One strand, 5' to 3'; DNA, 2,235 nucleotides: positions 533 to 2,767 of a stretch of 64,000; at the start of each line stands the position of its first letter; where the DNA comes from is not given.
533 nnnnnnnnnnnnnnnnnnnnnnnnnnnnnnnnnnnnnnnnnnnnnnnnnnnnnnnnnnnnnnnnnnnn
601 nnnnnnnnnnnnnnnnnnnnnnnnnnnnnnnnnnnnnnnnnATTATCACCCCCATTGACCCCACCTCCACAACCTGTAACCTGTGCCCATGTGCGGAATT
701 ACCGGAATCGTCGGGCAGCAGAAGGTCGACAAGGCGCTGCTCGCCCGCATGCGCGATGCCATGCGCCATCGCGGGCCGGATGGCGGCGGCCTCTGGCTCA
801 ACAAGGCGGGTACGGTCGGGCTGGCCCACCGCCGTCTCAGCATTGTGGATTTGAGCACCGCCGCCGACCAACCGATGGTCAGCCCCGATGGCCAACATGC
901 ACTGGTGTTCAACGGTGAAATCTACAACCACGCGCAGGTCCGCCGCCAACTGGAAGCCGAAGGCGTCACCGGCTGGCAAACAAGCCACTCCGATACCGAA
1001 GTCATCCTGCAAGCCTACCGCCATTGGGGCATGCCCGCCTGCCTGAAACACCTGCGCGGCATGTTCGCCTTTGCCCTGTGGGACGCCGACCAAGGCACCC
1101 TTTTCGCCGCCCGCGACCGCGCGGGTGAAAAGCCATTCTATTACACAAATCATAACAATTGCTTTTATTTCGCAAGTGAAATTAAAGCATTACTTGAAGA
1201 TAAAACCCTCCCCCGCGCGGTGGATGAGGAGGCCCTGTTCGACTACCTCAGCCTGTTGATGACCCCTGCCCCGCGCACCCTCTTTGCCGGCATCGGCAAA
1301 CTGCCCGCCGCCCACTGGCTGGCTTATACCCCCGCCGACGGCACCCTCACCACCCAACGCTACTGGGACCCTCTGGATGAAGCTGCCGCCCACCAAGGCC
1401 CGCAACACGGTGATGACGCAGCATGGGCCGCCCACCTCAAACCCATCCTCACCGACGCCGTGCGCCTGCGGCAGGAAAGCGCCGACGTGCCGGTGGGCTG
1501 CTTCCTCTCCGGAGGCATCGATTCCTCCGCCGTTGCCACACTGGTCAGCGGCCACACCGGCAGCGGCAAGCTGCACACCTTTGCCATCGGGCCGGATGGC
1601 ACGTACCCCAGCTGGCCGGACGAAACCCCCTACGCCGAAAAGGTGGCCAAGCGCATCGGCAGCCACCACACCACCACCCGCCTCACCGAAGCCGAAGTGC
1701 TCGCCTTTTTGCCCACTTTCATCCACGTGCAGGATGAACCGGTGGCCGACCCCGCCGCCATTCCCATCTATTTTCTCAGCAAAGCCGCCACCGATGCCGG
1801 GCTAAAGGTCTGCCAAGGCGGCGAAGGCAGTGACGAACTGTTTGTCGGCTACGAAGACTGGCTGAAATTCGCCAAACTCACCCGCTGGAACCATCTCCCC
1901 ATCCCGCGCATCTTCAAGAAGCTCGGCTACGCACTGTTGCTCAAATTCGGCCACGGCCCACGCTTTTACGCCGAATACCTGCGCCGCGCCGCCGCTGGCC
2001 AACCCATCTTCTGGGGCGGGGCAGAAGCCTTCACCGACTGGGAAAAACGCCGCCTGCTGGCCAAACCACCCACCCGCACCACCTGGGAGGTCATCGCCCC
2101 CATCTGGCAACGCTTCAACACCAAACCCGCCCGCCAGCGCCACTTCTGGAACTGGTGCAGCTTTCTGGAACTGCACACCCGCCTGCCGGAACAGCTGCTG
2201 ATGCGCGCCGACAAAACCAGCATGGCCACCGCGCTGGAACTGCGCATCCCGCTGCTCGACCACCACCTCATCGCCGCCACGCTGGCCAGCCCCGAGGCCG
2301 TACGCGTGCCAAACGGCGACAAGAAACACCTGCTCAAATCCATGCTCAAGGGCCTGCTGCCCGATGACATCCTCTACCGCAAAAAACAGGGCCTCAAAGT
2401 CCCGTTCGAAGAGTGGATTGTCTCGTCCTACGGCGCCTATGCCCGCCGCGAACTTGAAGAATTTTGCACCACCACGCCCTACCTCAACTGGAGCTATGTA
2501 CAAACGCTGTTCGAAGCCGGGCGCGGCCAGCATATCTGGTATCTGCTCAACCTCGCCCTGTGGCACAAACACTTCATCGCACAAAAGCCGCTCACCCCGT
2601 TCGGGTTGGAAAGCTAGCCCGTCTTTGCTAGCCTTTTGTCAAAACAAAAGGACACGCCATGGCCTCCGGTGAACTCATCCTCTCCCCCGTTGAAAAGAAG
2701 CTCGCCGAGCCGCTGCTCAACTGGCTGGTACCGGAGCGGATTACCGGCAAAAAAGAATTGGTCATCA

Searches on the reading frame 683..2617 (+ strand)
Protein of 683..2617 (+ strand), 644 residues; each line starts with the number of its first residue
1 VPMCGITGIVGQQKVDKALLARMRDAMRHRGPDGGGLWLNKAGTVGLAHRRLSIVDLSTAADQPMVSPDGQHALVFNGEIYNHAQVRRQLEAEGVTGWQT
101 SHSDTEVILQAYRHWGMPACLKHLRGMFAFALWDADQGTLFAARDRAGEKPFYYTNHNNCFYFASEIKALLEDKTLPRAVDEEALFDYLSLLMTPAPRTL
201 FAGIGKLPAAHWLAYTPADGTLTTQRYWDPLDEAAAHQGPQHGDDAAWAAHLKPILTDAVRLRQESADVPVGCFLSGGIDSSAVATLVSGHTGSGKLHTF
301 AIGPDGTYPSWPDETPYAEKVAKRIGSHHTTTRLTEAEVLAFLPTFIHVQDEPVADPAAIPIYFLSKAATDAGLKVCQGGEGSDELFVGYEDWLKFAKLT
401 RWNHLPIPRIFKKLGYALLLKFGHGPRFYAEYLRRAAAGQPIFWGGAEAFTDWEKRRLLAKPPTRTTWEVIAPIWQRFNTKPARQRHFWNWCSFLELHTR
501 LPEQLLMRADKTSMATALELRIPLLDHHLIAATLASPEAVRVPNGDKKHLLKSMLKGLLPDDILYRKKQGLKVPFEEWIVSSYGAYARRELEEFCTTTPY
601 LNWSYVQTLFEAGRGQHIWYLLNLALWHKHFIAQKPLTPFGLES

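Call 3: search_protein_families(library=pfam, proteins=[window:683-2617:+], max_evalue=0.1)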
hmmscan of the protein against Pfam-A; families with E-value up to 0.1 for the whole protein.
window:683-2617:+ (644 aa): 5 families
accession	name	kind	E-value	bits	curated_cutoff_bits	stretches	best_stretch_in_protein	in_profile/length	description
PF00733.27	Asn_synthase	-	3.9e-76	257.4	21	1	252-629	2-354/354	Asparagine synthase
PF13522.11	GATase_6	-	8.1e-45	152.5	27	1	32-166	1-130/130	Glutamine amidotransferase domain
PF13537.11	GATase_7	-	8.1e-45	152.2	25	1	49-171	1-122/123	Glutamine amidotransferase domain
PF12481.13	DUF3700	-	4e-06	26.9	27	1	75-158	80-163/228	Aluminium induced protein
PF02540.23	NAD_synthase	-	0.014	15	21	1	268-337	20-84/242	NAD synthase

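Call 4: search_protein_families(library=ncbifam, proteins=[window:683-2617:+], max_evalue=0.1)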
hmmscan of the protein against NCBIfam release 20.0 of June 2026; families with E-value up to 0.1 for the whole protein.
window:683-2617:+ (644 aa): 11 families
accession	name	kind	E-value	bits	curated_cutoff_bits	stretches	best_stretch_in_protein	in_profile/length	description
TIGR01536.1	asn_synth_AEB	equivalog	2.8e-135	452.2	267.1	1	4-570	1-516/517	asparagine synthase (glutamine-hydrolyzing)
TIGR03108.1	eps_aminotran_1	hypoth_equivalog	7.9e-127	424.5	816.9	1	3-616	1-607/628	XrtA/PEP-CTERM system amidotransferase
TIGR03104.1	trio_amidotrans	equivalog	1.9e-110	369.8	570.1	2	3-393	1-383/589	N-acetylglutaminylglutamine amidotransferase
NF006949.0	PRK09431.1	equivalog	1.1e-82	278.4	499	3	3-172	1-167/554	asparagine synthase B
NF033535.1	lass_lactam_cya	exception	1.1e-81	275.4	525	2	3-405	1-395/668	lasso peptide isopeptide bond-forming cyclase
NF033561.1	macrolact_Ik_Al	subfamily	4.2e-18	65.3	300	2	108-390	63-334/561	albusnodin/ikarugamycin family macrolactam cyclase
TIGR01134.1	purF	equivalog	1.4e-13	51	350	1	42-183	63-212/432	amidophosphoribosyltransferase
NF001484.0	PRK00331.1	subfamily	1.5e-12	46.7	381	2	42-172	64-200/601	isomerizing glutamine--fructose-6-phosphate transaminase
TIGR01135.1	glmS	equivalog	1e-10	40.8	418.05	1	42-172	63-199/607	glutamine--fructose-6-phosphate transaminase (isomerizing)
NF010587.0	PRK13980.1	equivalog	0.0076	15.5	255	1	274-336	37-96/267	NAD+ synthase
TIGR00552.1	nadE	equivalog_domain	0.046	12.9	63.65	1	275-336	29-88/251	NAD(+) synthase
